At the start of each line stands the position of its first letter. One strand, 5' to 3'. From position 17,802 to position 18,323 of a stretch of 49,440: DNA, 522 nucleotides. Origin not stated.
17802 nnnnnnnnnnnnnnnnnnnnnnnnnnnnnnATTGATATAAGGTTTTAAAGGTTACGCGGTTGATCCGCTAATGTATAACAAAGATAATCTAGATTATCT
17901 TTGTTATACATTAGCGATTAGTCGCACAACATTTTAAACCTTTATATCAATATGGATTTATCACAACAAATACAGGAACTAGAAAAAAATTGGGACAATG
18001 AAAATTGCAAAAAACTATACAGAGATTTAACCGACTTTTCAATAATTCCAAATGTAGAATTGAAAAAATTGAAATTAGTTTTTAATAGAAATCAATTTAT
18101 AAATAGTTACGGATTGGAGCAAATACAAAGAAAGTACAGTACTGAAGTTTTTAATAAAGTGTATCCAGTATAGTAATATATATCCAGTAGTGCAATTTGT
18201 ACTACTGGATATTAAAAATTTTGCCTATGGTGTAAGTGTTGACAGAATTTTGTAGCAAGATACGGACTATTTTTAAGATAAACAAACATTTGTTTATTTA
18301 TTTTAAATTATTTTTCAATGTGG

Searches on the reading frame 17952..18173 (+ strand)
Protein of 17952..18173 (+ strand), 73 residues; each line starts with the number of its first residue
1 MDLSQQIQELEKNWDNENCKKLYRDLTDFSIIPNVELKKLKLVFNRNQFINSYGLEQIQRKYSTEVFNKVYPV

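Call 27: search_protein_families(library=phrogs, max_evalue=0.01, proteins=[window:17952-18173:+])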
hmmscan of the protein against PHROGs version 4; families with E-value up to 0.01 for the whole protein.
window:17952-18173:+ (73 aa): 0 families

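Call 38: search_protein_families(library=pfam, max_evalue=0.05, proteins=[window:17952-18173:+])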
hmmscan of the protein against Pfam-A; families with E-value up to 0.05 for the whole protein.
window:17952-18173:+ (73 aa): 1 family
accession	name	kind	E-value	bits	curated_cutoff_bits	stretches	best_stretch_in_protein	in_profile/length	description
PF14818.11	SOGA1-2-like_CC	-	0.0071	16.6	26.6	1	1-17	1-17/54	SOGA 1/2-like, coiled-coil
